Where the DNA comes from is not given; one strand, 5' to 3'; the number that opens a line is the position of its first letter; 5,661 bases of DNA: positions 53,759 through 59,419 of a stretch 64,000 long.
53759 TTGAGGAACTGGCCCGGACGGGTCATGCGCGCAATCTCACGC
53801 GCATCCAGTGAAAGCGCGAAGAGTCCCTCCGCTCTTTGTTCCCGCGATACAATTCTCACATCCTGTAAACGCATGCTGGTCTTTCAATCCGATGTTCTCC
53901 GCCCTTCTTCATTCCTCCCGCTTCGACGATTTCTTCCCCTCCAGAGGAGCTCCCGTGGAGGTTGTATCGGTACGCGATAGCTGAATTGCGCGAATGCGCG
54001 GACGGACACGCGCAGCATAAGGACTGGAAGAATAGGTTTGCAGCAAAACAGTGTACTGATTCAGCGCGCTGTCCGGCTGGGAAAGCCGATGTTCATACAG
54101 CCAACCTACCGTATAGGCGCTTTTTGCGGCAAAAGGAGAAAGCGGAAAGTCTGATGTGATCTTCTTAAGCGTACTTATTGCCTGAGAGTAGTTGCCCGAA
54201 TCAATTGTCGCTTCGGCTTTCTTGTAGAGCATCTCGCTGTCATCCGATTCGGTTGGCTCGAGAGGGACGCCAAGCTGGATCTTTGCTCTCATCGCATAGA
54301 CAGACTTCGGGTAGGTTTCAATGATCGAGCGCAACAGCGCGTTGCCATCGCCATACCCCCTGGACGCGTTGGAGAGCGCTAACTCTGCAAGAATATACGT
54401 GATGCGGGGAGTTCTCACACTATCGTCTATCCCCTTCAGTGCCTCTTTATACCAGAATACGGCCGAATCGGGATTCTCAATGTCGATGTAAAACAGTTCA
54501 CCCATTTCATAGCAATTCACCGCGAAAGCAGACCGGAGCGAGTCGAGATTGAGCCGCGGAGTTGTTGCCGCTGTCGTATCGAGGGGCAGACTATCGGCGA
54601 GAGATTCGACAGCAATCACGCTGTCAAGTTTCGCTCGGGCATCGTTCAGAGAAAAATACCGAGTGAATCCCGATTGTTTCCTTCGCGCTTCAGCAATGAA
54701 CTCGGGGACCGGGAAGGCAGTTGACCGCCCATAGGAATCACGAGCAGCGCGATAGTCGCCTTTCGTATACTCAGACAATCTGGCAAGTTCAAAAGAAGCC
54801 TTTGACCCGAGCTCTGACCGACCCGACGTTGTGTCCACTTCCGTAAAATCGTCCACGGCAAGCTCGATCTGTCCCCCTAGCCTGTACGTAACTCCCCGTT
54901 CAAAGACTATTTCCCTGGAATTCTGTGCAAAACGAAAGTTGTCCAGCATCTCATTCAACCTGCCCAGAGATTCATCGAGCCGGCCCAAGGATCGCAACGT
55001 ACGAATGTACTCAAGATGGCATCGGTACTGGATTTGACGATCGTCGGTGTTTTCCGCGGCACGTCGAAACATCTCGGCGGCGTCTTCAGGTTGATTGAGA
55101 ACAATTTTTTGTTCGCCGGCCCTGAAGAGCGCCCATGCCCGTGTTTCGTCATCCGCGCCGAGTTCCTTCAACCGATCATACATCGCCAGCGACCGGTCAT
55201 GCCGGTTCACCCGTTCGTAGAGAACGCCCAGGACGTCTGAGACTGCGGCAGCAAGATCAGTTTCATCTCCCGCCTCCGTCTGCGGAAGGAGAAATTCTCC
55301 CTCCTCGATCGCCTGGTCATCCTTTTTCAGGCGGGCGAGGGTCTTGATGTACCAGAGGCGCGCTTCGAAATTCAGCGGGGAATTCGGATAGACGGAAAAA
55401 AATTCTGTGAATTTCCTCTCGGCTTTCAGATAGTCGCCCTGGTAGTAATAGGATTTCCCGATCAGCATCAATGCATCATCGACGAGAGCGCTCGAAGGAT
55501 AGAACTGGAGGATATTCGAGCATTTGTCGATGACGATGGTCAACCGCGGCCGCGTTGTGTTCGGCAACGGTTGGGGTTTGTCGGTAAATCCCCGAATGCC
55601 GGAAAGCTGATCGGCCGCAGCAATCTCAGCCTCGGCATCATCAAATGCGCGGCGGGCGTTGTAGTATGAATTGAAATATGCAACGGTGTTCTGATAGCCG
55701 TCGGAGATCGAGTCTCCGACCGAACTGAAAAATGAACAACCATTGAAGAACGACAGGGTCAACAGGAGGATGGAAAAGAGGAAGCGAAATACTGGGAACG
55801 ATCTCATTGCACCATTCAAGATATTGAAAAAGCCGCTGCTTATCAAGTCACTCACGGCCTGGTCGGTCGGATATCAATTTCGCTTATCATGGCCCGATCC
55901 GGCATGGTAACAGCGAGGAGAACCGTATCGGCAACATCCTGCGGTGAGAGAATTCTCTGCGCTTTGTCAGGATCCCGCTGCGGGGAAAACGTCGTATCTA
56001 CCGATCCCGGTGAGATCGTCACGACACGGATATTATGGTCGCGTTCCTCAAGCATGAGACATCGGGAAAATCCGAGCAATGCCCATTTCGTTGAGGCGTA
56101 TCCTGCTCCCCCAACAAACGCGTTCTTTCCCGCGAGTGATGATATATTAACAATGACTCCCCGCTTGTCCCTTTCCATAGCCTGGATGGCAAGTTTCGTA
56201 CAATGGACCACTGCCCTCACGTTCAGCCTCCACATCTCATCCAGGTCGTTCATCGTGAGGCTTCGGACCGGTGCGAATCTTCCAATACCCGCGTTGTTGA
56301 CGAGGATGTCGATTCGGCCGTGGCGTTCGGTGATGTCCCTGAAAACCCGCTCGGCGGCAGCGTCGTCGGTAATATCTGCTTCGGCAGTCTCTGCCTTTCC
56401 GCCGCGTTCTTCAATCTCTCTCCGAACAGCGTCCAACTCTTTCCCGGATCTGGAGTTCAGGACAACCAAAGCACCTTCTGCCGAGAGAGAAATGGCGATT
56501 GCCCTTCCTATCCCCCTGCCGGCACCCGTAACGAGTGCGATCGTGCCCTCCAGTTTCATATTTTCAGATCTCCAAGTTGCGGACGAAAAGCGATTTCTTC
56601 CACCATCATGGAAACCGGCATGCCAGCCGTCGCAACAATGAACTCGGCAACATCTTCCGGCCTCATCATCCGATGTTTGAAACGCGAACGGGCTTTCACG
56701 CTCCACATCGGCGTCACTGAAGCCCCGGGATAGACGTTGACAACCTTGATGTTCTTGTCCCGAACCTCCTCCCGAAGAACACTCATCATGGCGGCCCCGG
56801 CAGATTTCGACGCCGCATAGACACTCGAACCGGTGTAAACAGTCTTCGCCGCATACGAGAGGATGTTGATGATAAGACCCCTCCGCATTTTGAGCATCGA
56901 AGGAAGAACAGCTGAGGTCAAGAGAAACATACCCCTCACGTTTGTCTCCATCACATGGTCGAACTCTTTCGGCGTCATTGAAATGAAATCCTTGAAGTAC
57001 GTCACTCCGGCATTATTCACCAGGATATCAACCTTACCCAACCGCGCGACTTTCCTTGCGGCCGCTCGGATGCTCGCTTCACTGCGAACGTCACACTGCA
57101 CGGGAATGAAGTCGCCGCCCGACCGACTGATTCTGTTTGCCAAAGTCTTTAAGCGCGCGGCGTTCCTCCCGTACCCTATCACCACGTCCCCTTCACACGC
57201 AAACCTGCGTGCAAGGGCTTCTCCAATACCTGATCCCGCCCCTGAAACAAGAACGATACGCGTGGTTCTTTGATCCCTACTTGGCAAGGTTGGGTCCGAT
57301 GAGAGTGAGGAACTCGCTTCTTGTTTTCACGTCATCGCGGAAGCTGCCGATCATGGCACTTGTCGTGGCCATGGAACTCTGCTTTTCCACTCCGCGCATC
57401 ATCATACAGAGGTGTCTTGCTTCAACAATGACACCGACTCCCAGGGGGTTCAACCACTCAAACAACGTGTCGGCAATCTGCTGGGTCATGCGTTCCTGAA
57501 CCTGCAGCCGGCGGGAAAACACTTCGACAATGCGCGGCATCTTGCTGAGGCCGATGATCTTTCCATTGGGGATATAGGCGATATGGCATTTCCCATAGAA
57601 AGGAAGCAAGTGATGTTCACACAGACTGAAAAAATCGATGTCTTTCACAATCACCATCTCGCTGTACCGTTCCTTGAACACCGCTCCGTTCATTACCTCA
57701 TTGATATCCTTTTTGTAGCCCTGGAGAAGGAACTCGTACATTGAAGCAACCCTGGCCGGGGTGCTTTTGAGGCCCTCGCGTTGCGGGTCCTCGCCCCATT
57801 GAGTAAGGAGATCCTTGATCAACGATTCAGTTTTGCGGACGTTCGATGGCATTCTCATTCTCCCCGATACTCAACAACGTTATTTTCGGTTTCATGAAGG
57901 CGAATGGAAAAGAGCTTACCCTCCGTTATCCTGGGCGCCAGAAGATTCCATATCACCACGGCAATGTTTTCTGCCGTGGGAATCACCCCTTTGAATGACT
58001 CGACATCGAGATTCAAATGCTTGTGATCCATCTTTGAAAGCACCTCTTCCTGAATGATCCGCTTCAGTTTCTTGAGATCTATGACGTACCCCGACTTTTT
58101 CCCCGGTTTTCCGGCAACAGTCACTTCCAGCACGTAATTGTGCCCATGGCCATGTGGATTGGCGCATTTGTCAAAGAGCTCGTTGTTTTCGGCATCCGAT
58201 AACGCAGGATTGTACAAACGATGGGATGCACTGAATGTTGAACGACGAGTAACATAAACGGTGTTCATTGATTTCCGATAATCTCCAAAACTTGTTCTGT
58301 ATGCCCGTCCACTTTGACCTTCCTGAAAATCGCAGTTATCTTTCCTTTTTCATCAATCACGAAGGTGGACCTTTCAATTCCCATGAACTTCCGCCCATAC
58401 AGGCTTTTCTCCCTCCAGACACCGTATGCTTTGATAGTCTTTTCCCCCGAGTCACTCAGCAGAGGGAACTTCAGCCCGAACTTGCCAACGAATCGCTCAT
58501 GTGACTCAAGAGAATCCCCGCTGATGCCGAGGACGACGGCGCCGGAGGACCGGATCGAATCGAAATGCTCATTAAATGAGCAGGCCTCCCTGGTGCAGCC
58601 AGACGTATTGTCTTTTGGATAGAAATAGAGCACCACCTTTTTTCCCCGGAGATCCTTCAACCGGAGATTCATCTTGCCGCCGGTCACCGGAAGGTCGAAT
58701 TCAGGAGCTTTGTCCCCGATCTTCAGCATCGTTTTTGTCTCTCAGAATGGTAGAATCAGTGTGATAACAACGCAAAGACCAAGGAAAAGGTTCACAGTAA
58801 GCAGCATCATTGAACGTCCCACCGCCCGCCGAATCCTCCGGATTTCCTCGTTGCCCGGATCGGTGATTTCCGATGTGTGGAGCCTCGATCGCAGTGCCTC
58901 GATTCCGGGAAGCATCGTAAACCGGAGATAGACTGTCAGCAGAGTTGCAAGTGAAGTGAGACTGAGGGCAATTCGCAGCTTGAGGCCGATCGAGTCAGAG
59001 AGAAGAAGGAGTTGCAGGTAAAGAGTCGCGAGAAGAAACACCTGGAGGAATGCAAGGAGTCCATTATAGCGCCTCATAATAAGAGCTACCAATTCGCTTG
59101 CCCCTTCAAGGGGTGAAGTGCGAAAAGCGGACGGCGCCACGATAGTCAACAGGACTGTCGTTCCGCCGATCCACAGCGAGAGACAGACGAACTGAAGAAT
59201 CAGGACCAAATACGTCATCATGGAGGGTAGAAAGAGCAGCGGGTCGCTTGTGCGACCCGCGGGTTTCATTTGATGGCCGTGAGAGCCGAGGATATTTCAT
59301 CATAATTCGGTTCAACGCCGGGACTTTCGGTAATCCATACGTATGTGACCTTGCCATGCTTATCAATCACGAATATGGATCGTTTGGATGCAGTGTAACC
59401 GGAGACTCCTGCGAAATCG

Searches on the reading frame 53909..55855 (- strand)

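Call 27: search_protein_families(library=pfam, proteins=[window:53909-55855:-], max_evalue=0.0001)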
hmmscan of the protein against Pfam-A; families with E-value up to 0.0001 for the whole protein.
window:53909-55855:- (648 aa): 11 families
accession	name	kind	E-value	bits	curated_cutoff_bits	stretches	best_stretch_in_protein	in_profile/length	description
PF13174.12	TPR_6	-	3.9e-16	59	26.3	0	127-159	1-33/33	Tetratricopeptide repeat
PF13525.12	YfiO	-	1.1e-15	58.4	25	0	114-193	30-98/203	Outer membrane lipoprotein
PF13424.12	TPR_12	-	1e-14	54.9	30.1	0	171-228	11-70/77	Tetratricopeptide repeat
PF07719.23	TPR_2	-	6.7e-13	48.1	27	0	127-158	2-33/34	Tetratricopeptide repeat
PF13428.12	TPR_14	-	6.6e-12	45.3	23.5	0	241-277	2-39/44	Tetratricopeptide repeat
PF13432.12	TPR_16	-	7.9e-12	45.8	32.7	1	132-185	3-53/65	Tetratricopeptide repeat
PF14559.12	TPR_19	-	2.1e-10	41.2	25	0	139-184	4-46/68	Tetratricopeptide repeat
PF00515.34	TPR_1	-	8.5e-09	35.3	27.8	0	127-147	2-22/34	Tetratricopeptide repeat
PF13512.12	TPR_18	-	1.5e-08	35.3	21.9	0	541-580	11-50/145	Tetratricopeptide repeat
PF13181.12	TPR_8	-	7.4e-08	32.4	25.7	0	541-567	2-28/34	Tetratricopeptide repeat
PF13176.12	TPR_7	-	6.4e-06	26.3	27.9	0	209-239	5-35/36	Tetratricopeptide repeat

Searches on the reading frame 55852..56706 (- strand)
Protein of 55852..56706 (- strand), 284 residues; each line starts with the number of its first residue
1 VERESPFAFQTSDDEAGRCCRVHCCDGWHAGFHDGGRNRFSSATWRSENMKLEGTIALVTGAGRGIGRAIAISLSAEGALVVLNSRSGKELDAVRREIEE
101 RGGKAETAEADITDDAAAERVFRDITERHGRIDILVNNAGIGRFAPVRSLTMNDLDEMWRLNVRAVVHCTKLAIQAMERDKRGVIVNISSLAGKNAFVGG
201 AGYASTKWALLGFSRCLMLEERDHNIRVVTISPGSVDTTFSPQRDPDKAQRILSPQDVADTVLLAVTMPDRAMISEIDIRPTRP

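Call 82: search_protein_families(library=pfam, proteins=[window:55852-56706:-], max_evalue=0.0001)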
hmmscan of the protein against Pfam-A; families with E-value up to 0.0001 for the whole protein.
window:55852-56706:- (284 aa): 3 families
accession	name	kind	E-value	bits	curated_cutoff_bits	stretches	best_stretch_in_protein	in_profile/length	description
PF00106.31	adh_short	-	5.6e-57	192.8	26.6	1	56-246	2-192/195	short chain dehydrogenase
PF13561.12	adh_short_C2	-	7.4e-40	137.4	27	1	61-244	1-184/236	Enoyl-(Acyl carrier protein) reductase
PF08659.16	KR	-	9.8e-15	55.4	22.6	1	57-212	3-158/180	KR domain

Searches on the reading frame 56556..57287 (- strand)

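Call 82: search_protein_families(library=pfam, proteins=[window:56556-57287:-], max_evalue=0.0001)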
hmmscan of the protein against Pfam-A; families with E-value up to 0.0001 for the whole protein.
window:56556-57287:- (243 aa): 3 families
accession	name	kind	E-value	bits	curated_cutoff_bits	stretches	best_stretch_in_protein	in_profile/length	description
PF00106.31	adh_short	-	1.3e-53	181.8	26.6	1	11-196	2-188/195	short chain dehydrogenase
PF13561.12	adh_short_C2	-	2.8e-36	125.7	27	1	16-199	1-185/236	Enoyl-(Acyl carrier protein) reductase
PF08659.16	KR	-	2e-10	41.3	22.6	1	12-172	3-164/180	KR domain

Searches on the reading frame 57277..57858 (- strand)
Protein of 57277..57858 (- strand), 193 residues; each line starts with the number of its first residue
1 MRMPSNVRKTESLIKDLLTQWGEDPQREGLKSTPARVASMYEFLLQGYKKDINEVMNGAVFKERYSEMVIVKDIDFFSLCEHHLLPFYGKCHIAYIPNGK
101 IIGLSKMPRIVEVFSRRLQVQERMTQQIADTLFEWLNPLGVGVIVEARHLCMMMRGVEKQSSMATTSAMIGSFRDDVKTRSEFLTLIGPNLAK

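Call 82: search_protein_families(library=pfam, proteins=[window:57277-57858:-], max_evalue=0.0001)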
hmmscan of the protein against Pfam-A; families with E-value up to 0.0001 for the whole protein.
window:57277-57858:- (193 aa): 2 families
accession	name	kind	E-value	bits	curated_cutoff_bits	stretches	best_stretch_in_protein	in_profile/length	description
PF01227.27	GTP_cyclohydroI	-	5.2e-77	257.8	27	1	11-187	2-178/179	GTP cyclohydrolase I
PF14489.11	QueF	-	1.1e-05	26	27.3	1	86-143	1-58/81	QueF-like protein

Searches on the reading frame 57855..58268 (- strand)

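Call 82: search_protein_families(library=pfam, proteins=[window:57855-58268:-], max_evalue=0.0001)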
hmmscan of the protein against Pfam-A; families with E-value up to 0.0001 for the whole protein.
window:57855-58268:- (137 aa): 1 family
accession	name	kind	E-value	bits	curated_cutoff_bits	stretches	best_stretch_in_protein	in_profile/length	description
PF01242.24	PTPS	-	1e-36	126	22.4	1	6-137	2-121/121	6-pyruvoyl tetrahydropterin synthase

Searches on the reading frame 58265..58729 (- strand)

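Call 82: search_protein_families(library=pfam, proteins=[window:58265-58729:-], max_evalue=0.0001)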
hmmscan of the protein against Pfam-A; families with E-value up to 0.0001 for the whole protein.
window:58265-58729:- (154 aa): 2 families
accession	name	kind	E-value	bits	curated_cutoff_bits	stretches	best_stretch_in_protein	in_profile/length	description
PF00578.27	AhpC-TSA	-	3.5e-39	134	26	1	4-133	1-123/124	AhpC/TSA family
PF08534.16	Redoxin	-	5.5e-22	78.6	26.6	1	4-141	2-138/148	Redoxin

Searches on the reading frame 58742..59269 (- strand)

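Call 83: search_protein_families(library=pfam, proteins=[window:58742-59269:-], max_evalue=0.0001)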
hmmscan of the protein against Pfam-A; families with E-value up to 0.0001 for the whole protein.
window:58742-59269:- (175 aa): 1 family
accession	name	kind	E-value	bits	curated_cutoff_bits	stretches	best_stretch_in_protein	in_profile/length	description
PF13664.11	DUF4149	-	1.7e-07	31.9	24.6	1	29-128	2-98/102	Domain of unknown function (DUF4149)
